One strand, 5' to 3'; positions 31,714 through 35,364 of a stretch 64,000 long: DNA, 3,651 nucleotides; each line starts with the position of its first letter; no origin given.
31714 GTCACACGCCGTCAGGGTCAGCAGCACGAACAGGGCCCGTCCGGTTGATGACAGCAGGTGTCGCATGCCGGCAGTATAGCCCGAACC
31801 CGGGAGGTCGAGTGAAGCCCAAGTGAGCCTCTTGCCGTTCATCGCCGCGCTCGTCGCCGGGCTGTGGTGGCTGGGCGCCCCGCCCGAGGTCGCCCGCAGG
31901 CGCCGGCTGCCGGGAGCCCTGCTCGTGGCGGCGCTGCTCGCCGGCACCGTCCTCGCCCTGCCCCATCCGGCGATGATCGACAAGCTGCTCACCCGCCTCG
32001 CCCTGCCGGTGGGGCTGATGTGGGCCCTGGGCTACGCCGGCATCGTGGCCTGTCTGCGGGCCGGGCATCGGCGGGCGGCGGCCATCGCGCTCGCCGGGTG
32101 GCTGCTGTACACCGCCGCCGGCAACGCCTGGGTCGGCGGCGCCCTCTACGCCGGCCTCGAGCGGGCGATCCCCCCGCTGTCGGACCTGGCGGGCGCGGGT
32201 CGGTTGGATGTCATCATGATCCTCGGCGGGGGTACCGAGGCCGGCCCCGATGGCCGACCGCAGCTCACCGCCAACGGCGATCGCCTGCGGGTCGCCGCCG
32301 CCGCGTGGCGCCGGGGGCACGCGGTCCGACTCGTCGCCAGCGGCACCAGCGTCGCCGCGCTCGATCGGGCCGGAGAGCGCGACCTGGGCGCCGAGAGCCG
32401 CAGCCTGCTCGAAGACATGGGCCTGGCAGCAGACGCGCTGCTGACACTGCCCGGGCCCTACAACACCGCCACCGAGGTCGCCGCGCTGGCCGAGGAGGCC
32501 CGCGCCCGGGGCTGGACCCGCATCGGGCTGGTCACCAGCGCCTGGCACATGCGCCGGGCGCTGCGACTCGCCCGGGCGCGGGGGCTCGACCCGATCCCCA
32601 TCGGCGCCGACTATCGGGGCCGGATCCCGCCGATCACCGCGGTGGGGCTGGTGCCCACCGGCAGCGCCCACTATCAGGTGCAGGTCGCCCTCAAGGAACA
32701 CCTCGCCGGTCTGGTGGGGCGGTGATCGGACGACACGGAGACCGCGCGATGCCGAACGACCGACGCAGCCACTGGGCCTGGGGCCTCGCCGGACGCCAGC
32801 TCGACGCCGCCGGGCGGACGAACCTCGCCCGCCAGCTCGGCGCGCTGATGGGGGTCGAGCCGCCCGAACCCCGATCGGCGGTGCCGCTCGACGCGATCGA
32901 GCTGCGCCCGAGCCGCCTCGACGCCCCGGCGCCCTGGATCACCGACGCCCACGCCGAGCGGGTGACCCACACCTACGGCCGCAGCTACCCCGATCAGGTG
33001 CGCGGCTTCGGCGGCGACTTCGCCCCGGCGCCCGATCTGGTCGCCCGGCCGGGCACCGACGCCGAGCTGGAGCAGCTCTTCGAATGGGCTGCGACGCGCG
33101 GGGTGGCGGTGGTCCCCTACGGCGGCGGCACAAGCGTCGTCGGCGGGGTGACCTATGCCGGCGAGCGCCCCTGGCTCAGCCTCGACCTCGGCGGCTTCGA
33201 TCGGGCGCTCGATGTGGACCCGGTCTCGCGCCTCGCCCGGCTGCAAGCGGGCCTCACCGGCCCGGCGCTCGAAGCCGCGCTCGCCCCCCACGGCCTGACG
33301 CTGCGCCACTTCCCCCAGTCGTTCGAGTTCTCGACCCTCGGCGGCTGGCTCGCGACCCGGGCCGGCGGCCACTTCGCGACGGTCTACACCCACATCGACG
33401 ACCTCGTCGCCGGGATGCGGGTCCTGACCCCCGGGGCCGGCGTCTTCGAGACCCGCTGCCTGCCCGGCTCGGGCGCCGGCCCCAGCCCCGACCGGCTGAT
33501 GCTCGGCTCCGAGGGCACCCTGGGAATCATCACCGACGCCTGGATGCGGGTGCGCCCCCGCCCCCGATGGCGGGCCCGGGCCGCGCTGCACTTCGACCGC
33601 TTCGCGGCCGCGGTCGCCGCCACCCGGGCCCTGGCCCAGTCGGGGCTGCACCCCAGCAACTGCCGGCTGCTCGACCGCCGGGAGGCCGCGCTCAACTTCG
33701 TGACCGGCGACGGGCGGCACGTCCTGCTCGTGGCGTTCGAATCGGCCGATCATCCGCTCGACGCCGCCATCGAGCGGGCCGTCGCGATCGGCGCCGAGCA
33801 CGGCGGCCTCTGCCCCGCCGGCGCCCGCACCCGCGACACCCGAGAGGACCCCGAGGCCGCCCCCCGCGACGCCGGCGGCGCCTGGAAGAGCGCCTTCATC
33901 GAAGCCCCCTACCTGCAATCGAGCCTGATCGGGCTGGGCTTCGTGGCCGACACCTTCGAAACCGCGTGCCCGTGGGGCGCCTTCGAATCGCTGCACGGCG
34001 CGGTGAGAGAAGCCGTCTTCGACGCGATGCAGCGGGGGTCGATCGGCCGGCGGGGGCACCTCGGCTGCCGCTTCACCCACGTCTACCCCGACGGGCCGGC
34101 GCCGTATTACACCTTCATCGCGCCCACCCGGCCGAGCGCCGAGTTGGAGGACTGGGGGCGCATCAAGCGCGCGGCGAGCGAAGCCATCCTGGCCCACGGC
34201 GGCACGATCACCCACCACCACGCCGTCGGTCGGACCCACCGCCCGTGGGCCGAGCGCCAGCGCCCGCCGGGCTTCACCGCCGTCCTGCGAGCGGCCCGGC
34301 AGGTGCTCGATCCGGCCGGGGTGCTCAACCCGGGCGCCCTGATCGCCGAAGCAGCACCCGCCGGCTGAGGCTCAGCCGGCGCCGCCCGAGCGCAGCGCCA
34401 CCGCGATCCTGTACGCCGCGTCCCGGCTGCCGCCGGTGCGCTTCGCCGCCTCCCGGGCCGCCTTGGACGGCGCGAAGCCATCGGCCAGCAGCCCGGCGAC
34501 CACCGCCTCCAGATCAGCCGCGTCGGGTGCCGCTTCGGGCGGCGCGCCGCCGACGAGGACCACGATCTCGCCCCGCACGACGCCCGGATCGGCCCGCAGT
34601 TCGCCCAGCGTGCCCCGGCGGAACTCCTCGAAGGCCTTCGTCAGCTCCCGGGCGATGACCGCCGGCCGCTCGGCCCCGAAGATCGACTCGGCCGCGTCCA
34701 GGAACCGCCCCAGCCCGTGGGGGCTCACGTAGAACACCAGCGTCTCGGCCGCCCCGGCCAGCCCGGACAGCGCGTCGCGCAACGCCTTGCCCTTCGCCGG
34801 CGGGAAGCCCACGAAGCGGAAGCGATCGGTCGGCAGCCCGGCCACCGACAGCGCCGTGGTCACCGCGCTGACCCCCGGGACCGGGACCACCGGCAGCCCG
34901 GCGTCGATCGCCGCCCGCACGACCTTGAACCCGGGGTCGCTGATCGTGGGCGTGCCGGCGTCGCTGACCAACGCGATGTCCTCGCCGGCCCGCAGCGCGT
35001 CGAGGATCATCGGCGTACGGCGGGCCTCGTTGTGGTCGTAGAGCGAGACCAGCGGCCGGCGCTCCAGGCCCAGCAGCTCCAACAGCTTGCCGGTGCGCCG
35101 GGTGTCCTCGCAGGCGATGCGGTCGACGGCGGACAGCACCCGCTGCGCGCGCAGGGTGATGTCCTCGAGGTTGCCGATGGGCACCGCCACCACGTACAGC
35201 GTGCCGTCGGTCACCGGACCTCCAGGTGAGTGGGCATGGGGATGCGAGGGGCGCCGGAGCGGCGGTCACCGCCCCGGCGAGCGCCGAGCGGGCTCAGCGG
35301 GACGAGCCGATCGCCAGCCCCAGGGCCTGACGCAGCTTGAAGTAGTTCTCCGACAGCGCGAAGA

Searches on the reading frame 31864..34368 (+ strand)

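Call 6: search_protein_families(library=pfam, proteins=[window:31864-34368:+], max_evalue=0.01)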
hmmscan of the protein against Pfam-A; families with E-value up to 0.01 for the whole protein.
window:31864-34368:+ (834 aa): 2 families
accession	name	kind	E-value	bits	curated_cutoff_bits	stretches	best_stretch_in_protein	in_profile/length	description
PF02913.24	FAD-oxidase_C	-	1.3e-37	130.3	21.2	1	567-824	2-246/248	FAD linked oxidases, C-terminal domain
PF01565.28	FAD_binding_4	-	1.5e-29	102.9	26.4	1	390-526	1-134/139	FAD binding domain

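Call 21: search_protein_families(library=ncbifam, proteins=[window:31864-34368:+], max_evalue=0.00001)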
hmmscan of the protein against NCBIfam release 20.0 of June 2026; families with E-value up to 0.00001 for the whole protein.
window:31864-34368:+ (834 aa): 4 families
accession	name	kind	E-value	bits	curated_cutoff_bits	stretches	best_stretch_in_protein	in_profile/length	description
TIGR00387.1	glcD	equivalog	1.1e-26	93.7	567.9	1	396-606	4-213/413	glycolate oxidase subunit GlcD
NF008408.0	PRK11230.1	equivalog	3.1e-20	72.1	897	1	388-613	54-279/499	glycolate oxidase subunit GlcD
NF008439.0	PRK11282.1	equivalog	2.2e-14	53.1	284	1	403-582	12-189/358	glycolate oxidase subunit GlcE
NF049975.1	2HglutDHaseYdiJ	equivalog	1.6e-11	42.8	1350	0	396-531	58-193/1018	D-2-hydroxyglutarate dehydrogenase YdiJ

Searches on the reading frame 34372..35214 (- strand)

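Call 6: search_protein_families(library=pfam, proteins=[window:34372-35214:-], max_evalue=0.01)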
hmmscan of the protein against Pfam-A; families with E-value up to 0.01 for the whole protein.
window:34372-35214:- (280 aa): 2 families
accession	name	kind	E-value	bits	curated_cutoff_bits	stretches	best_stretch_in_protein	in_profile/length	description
PF00590.25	TP_methylase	-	1.6e-34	120.1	27.8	1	5-206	1-211/212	Tetrapyrrole (Corrin/Porphyrin) Methylases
PF23016.2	RsmI_C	-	3.6e-07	30.3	27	1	230-275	2-46/46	RsmI C-terminal HTH domain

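Call 13: search_protein_families(library=ncbifam, proteins=[window:34372-35214:-], max_evalue=0.001)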
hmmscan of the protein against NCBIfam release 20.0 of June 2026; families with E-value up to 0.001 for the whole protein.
window:34372-35214:- (280 aa): 5 families
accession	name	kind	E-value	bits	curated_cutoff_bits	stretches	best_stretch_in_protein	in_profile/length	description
NF011570.0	PRK14994.1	equivalog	6.8e-67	225.7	502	1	2-273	10-283/287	16S rRNA (cytidine(1402)-2'-O)-methyltransferase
TIGR00096.1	TIGR00096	equivalog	4.9e-66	223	167.9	1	6-271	2-271/275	16S rRNA (cytidine(1402)-2'-O)-methyltransferase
TIGR01466.1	cobJ_cbiH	equivalog_domain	5.8e-06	26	246.35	1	6-128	1-121/239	precorrin-3B C(17)-methyltransferase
TIGR01467.1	cobI_cbiL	equivalog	6.2e-05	22.5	163.25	0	69-128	82-140/230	precorrin-2 C(20)-methyltransferase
NF004455.0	PRK05787.1-3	equivalog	8.6e-05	22.2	258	1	5-153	2-147/221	cobalt-precorrin-7 (C(5))-methyltransferase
